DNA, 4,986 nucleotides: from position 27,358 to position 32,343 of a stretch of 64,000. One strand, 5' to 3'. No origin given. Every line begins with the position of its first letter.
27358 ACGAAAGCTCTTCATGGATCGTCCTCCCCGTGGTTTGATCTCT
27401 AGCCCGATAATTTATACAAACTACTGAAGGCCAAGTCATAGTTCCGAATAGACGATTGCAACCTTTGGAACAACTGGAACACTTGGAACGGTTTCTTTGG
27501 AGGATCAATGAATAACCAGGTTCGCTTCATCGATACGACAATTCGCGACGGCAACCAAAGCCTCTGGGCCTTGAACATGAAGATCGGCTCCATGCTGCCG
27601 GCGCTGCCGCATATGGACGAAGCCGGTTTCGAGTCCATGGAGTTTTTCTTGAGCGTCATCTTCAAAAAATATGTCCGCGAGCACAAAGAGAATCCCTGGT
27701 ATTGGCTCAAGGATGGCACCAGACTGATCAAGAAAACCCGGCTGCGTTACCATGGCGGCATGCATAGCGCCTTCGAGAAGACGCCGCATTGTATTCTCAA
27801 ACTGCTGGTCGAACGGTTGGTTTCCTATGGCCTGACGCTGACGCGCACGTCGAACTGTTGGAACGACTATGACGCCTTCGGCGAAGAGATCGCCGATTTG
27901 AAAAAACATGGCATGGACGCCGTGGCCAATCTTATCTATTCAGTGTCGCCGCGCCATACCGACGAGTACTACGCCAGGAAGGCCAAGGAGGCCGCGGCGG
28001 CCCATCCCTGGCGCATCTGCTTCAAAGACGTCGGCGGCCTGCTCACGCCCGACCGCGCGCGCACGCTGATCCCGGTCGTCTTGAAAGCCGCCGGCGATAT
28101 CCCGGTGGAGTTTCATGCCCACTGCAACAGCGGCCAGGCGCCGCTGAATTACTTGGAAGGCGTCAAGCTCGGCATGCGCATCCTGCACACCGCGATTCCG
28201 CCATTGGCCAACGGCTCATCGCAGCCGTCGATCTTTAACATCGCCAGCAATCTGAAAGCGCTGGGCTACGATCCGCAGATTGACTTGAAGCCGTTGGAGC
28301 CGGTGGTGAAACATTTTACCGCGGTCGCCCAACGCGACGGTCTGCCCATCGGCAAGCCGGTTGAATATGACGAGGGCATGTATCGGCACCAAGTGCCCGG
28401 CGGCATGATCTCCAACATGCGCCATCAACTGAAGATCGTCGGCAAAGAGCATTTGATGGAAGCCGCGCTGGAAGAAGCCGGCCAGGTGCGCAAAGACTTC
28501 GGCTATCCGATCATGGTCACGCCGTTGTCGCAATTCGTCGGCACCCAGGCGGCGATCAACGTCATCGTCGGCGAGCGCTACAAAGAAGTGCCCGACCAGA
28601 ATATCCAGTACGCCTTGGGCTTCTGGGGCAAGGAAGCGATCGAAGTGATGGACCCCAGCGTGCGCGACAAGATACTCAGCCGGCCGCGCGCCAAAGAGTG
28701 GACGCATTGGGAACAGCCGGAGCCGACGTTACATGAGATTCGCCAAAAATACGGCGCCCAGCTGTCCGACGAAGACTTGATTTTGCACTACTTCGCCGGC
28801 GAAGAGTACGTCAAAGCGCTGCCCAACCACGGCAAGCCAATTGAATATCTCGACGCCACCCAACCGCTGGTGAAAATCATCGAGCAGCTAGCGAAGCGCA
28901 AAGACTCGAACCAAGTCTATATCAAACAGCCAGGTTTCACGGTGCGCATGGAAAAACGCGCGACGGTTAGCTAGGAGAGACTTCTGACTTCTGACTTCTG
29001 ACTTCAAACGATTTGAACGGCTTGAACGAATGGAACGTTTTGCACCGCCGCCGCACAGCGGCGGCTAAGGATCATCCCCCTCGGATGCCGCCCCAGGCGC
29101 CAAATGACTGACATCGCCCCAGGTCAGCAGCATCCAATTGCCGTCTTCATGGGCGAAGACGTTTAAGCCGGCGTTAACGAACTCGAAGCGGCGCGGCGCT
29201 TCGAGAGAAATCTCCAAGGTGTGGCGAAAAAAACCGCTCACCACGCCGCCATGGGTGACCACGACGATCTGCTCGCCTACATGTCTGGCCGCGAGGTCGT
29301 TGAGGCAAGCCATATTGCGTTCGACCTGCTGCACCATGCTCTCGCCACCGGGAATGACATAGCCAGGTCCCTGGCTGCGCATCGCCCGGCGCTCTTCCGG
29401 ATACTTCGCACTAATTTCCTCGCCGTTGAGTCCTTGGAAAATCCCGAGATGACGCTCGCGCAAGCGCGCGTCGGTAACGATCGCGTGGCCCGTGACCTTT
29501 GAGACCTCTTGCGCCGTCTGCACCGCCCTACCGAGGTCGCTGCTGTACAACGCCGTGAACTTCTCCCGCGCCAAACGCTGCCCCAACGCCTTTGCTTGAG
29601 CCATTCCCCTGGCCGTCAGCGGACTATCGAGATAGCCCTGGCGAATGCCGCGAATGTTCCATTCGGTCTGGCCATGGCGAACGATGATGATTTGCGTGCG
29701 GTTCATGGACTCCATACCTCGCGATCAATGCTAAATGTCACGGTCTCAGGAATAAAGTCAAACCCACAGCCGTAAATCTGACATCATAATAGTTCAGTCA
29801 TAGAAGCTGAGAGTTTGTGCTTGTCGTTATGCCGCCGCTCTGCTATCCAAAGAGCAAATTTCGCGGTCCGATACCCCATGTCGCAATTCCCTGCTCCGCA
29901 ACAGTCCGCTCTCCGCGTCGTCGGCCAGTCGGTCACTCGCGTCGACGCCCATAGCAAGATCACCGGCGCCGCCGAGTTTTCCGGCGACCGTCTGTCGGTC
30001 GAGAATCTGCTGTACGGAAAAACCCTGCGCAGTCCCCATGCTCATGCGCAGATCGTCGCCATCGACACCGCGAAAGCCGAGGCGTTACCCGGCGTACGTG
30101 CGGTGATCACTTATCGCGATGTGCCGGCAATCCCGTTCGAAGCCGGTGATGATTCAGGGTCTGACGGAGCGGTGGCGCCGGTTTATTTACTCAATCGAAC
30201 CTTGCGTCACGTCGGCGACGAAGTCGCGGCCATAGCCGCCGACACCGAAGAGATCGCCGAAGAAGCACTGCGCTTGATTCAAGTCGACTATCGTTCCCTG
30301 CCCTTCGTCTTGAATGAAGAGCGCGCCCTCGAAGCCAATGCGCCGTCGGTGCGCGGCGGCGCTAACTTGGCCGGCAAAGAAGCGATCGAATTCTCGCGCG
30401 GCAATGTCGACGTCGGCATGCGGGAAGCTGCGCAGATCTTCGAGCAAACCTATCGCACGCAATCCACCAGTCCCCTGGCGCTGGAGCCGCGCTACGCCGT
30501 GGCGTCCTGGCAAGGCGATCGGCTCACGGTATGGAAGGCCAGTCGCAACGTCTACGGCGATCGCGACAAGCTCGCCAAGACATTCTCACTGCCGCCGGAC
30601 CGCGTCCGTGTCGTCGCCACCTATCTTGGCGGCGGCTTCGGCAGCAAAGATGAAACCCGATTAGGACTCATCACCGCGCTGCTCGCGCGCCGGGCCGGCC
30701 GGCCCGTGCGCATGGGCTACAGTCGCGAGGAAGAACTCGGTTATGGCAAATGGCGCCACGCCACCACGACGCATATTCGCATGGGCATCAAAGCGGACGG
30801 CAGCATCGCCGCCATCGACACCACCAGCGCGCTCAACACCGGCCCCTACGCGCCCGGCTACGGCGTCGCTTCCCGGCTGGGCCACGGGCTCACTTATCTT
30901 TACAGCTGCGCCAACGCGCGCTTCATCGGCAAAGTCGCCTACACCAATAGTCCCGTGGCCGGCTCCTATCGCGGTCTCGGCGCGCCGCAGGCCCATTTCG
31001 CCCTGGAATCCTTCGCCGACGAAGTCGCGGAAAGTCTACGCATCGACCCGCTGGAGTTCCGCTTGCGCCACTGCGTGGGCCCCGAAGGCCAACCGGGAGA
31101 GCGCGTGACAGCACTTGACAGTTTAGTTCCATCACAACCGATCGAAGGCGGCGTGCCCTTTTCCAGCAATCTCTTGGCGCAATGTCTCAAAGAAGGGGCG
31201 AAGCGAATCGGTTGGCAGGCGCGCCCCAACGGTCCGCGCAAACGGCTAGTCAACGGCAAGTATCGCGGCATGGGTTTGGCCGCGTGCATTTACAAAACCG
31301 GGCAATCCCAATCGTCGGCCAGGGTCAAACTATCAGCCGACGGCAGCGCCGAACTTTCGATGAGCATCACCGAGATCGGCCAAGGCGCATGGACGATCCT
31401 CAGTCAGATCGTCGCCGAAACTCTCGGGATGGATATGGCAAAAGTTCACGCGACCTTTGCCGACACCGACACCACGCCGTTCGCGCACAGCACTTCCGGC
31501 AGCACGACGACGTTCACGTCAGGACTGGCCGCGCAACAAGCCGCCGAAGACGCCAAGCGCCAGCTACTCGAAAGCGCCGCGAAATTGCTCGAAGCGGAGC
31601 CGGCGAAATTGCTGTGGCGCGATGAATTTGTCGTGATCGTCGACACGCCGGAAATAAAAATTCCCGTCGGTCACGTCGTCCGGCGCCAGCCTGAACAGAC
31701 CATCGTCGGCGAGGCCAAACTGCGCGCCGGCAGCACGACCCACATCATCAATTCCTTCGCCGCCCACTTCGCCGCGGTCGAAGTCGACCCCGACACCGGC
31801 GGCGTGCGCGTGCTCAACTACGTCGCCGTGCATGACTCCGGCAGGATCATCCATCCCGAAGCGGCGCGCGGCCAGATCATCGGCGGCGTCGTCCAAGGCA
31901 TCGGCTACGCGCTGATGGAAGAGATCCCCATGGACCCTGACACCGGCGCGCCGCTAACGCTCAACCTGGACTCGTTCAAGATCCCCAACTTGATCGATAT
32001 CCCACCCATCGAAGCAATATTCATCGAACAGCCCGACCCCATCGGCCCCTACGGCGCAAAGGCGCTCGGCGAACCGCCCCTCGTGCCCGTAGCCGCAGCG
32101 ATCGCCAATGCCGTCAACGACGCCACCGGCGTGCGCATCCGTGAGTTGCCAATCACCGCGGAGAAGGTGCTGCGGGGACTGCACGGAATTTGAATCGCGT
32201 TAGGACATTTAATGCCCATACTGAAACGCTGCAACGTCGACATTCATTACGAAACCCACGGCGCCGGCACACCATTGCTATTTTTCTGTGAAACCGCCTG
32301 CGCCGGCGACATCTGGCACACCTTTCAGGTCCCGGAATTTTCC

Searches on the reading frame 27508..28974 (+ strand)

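Call 90: search_protein_families(library=pfam, proteins=[P0297, P0293], max_evalue=10)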
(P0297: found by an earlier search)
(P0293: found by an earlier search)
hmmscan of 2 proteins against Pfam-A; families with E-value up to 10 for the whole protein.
P0297 (111 aa): 1 family
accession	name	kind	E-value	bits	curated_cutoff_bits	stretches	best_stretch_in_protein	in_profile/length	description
PF13720.11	Acetyltransf_11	-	0.19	12.6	24.5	1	39-73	28-58/82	Udp N-acetylglucosamine O-acyltransferase; Domain 2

P0293 (79 aa): 3 families
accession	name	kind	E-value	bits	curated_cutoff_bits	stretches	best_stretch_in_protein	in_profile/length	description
PF13174.12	TPR_6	-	0.03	15.4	26.3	1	34-64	1-31/33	Tetratricopeptide repeat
PF25785.1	TPR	-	0.061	14.1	27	1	10-49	7-46/110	Nucleoprotein TPR-like domain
PF13720.11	Acetyltransf_11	-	0.11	13.3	24.5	1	8-41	29-62/82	Udp N-acetylglucosamine O-acyltransferase; Domain 2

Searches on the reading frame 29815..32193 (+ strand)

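Call 53: search_protein_families(library=pfam, proteins=[window:29815-32193:+], max_evalue=0.001)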
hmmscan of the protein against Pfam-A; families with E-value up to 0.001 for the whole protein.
window:29815-32193:+ (792 aa): 3 families
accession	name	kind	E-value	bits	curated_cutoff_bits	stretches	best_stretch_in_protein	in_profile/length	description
PF20256.3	MoCoBD_2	-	3.5e-70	237.2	27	1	462-730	3-283/283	Molybdopterin cofactor-binding domain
PF02738.23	MoCoBD_1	-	2.8e-64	217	27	1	191-418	10-242/244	Molybdopterin cofactor-binding domain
PF01315.27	Ald_Xan_dh_C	-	4.7e-27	94.9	31.3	1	50-163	1-110/110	Aldehyde oxidase and xanthine dehydrogenase, a/b hammerhead domain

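Call 90: search_protein_families(library=pfam, proteins=[P0297, P0293], max_evalue=10)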
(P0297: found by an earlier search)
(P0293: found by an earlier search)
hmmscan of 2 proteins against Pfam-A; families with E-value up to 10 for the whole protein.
P0297 (111 aa): 1 family
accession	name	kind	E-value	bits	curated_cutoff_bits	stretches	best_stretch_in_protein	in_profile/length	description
PF13720.11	Acetyltransf_11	-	0.19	12.6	24.5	1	39-73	28-58/82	Udp N-acetylglucosamine O-acyltransferase; Domain 2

P0293 (79 aa): 3 families
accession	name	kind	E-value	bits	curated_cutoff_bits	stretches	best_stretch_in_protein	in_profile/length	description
PF13174.12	TPR_6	-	0.03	15.4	26.3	1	34-64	1-31/33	Tetratricopeptide repeat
PF25785.1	TPR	-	0.061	14.1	27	1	10-49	7-46/110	Nucleoprotein TPR-like domain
PF13720.11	Acetyltransf_11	-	0.11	13.3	24.5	1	8-41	29-62/82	Udp N-acetylglucosamine O-acyltransferase; Domain 2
